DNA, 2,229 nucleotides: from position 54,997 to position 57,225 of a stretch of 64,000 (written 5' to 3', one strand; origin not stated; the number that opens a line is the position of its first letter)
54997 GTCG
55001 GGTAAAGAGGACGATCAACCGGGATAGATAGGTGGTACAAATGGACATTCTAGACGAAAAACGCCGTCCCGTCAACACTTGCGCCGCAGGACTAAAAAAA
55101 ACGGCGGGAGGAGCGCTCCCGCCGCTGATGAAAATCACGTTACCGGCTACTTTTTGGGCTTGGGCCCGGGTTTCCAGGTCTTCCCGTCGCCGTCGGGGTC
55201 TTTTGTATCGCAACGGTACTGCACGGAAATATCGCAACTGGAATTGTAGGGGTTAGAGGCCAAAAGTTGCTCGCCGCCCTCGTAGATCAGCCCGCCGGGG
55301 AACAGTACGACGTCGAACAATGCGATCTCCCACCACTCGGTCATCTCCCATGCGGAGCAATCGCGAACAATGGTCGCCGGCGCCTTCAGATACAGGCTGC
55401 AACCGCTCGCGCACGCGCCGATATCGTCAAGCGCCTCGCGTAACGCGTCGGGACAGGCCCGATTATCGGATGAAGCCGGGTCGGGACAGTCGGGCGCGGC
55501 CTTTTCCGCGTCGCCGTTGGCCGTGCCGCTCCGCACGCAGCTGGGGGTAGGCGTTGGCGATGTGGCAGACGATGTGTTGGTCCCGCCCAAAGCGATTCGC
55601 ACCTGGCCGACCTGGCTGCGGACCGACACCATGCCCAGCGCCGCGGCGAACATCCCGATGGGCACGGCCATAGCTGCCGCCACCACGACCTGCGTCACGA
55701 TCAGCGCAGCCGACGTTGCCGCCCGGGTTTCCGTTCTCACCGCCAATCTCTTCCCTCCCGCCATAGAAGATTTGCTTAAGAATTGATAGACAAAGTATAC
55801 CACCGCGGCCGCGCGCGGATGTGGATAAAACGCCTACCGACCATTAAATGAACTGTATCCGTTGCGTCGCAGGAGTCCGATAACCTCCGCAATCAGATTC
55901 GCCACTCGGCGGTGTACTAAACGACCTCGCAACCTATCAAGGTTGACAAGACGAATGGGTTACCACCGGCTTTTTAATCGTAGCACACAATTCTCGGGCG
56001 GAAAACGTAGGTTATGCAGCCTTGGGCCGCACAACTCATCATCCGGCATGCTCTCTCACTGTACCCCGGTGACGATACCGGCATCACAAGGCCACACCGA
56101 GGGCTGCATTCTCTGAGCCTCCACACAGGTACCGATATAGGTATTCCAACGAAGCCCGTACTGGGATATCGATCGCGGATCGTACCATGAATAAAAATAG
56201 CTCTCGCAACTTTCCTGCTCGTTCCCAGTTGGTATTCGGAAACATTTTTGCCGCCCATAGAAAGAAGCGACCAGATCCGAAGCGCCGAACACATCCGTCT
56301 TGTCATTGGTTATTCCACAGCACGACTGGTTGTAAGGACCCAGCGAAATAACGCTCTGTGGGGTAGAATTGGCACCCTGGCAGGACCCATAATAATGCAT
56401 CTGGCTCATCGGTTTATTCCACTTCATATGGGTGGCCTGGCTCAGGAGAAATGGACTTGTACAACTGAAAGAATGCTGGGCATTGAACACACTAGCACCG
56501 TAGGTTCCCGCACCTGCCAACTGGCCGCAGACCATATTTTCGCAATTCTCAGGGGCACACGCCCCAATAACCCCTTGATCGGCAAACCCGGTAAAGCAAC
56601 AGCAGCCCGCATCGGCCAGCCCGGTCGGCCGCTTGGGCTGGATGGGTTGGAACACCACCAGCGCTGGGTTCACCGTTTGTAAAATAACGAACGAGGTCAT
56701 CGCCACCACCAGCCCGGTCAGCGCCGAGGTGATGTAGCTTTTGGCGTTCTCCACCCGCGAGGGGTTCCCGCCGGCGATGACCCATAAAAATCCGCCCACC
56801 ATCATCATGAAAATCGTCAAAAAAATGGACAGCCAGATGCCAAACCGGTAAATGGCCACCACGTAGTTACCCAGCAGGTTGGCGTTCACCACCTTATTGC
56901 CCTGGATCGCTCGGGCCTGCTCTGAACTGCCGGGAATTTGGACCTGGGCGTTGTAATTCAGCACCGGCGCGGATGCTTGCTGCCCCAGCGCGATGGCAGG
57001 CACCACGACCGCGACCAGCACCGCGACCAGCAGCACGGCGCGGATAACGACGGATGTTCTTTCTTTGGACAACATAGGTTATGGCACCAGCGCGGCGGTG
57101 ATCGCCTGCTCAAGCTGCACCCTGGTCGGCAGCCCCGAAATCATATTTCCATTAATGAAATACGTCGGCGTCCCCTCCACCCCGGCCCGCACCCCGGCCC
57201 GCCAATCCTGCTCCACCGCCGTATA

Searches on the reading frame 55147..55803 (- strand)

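Call 12: search_protein_families(library=pfam, proteins=[window:55147-55803:-], max_evalue=0.01)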
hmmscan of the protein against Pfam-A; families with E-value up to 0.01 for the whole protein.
window:55147-55803:- (218 aa): 1 family
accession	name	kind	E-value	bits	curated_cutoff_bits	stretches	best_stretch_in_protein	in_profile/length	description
PF01024.24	Colicin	-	0.0085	16.4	23.4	0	7-60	115-169/185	Colicin pore forming domain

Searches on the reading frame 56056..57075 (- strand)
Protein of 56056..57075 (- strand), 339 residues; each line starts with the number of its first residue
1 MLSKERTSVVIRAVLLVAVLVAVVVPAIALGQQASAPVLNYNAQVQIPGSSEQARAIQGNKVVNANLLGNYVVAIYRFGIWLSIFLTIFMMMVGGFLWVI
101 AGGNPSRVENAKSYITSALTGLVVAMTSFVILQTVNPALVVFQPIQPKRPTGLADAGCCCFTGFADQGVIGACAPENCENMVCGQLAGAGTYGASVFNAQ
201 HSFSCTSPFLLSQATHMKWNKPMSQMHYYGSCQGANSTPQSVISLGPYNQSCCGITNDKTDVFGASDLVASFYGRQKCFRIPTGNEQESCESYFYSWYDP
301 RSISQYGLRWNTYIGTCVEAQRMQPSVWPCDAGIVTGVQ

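Call 12: search_protein_families(library=pfam, proteins=[window:56056-57075:-], max_evalue=0.01)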
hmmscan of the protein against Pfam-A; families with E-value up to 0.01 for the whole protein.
window:56056-57075:- (339 aa): 1 family
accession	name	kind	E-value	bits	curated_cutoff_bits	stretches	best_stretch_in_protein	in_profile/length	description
PF18895.5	T4SS_pilin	-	7.2e-05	23.2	26.6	1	78-134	12-70/71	Type IV secretion system pilin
